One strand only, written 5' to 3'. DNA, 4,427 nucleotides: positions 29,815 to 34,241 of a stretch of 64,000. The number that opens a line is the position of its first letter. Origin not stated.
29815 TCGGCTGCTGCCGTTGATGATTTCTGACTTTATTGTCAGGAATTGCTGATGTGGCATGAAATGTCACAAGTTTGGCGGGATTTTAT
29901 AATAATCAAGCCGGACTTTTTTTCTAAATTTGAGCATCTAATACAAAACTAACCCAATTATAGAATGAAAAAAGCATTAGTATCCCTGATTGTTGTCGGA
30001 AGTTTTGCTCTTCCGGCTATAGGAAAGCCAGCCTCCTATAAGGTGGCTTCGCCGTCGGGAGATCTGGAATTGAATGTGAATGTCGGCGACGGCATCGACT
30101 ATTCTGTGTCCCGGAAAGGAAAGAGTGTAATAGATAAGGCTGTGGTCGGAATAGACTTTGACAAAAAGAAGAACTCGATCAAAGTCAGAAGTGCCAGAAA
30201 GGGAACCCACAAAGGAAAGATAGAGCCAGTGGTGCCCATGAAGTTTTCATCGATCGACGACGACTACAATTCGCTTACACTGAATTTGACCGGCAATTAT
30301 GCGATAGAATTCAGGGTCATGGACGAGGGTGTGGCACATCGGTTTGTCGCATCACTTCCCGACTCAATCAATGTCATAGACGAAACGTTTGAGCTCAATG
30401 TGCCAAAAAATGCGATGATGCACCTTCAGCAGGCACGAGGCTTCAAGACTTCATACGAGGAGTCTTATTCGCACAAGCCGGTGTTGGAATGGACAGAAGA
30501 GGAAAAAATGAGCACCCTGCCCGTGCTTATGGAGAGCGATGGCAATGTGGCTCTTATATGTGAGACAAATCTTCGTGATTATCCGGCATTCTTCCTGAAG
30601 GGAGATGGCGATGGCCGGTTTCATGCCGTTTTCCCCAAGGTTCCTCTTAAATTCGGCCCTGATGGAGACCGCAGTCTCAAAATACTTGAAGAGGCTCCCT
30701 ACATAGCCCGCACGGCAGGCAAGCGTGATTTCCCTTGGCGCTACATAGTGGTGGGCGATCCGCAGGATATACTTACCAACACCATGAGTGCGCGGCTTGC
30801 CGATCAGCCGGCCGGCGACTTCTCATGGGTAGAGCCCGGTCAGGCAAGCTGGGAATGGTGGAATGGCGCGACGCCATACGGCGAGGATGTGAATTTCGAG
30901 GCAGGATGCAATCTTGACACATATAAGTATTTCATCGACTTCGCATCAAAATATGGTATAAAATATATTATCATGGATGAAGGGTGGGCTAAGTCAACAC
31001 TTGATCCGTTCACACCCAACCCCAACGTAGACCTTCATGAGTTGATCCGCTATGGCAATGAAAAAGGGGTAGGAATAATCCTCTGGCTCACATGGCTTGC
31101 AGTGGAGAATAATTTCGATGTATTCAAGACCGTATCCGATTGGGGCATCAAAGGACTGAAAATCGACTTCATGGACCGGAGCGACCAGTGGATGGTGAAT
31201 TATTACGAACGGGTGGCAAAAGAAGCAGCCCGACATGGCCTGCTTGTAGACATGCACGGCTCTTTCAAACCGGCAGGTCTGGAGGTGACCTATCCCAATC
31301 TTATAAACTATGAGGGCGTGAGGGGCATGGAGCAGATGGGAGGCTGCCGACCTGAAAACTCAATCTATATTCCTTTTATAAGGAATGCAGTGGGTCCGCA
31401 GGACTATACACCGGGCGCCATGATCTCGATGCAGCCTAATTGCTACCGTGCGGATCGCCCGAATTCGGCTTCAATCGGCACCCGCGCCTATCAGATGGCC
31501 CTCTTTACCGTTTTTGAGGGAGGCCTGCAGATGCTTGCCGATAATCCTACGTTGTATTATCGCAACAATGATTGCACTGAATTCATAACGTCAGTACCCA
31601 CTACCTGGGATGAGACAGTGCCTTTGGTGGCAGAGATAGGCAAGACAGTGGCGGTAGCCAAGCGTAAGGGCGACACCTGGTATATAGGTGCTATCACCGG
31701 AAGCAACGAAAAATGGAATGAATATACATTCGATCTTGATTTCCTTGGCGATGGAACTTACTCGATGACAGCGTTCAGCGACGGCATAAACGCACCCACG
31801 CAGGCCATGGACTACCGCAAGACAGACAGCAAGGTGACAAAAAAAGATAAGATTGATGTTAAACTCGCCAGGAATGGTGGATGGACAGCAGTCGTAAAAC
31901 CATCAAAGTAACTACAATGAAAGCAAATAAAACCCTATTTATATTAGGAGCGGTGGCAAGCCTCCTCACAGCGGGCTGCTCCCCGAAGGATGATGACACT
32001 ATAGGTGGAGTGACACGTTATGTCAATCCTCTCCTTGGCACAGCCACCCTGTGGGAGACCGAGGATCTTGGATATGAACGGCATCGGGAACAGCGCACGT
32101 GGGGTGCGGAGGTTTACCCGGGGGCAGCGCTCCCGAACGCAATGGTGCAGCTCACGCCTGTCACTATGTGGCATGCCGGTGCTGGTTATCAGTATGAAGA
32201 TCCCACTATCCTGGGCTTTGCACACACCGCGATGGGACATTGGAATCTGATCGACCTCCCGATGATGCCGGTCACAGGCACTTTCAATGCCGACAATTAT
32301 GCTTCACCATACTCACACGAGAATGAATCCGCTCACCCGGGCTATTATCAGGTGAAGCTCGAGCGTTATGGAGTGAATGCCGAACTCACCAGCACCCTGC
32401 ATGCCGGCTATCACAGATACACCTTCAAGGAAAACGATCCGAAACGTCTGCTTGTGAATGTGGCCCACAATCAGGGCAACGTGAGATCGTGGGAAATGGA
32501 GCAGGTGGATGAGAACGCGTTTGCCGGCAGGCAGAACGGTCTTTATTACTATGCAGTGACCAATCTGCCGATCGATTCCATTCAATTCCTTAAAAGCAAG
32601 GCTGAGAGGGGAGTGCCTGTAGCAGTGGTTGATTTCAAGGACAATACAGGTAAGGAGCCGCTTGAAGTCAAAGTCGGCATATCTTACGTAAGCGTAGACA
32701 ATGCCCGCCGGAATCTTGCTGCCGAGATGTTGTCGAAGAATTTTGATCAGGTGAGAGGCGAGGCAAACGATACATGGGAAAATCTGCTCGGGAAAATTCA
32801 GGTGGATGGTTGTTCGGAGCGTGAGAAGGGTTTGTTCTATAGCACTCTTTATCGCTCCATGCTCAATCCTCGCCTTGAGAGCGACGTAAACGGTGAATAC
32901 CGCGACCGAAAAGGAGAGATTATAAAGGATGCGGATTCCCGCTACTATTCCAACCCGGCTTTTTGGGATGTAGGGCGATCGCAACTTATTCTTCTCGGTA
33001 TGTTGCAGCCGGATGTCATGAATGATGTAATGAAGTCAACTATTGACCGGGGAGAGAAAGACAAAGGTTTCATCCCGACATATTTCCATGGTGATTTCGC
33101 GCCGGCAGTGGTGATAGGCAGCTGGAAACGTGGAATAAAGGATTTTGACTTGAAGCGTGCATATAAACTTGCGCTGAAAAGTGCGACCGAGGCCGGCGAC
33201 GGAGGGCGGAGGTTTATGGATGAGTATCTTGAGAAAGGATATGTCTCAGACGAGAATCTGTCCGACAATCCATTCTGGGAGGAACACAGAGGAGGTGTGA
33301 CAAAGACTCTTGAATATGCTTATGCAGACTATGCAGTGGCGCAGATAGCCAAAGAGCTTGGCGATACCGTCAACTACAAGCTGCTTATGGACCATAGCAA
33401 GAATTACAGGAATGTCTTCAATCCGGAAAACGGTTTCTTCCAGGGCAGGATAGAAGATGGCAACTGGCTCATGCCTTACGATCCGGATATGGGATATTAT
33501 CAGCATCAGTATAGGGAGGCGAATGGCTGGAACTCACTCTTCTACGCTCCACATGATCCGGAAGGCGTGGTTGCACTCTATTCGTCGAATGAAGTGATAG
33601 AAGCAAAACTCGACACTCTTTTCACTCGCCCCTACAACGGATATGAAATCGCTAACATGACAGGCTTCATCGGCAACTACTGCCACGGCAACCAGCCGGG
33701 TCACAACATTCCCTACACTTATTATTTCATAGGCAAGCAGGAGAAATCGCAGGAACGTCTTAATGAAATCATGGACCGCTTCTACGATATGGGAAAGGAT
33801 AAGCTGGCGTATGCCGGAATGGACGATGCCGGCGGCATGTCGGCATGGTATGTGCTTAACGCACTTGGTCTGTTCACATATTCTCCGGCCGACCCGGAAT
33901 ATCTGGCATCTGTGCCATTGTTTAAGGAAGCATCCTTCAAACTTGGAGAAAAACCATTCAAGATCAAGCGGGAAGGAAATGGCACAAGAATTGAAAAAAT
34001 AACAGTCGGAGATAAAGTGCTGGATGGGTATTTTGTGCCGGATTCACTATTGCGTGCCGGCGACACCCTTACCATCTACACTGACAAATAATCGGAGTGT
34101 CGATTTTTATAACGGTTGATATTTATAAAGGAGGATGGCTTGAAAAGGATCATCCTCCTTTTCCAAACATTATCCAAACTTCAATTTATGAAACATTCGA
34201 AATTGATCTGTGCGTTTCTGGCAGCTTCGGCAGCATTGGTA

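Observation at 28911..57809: Six-copy conserved box (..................) at fixed phasing from -7 promoter elements: candidate operator defining an HTCS regulon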

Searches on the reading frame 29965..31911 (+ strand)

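Call 4: search_protein_families(library=pfam, proteins=[window:29965-31911:+])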
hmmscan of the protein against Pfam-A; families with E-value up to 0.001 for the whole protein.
window:29965-31911:+ (648 aa): 3 families
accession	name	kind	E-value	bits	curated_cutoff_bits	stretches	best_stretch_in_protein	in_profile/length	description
PF10566.15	Glyco_hydro_97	-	7.4e-96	321.2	32.5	1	285-545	1-275/275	Glycoside hydrolase 97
PF14508.12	GH97_N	-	1.3e-47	162.6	25.3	1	27-279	1-227/229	Glycosyl-hydrolase 97 N-terminal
PF14509.12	GH97_C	-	4.2e-27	94.7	25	1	547-644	1-96/97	Glycosyl-hydrolase 97 C-terminal, oligomerisation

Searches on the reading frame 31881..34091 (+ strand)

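Call 4: search_protein_families(library=pfam, proteins=[window:31881-34091:+])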
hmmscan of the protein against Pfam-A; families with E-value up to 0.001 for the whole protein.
window:31881-34091:+ (736 aa): 2 families
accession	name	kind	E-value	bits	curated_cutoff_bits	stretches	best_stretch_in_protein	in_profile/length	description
PF07971.18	Glyco_hydro_92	-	9e-118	394.6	24.6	1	274-732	1-460/464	Glycosyl hydrolase family 92 catalytic domain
PF17678.7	Glyco_hydro_92N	-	1.9e-46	159.2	34.5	1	47-268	1-236/236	Glycosyl hydrolase family 92 N-terminal domain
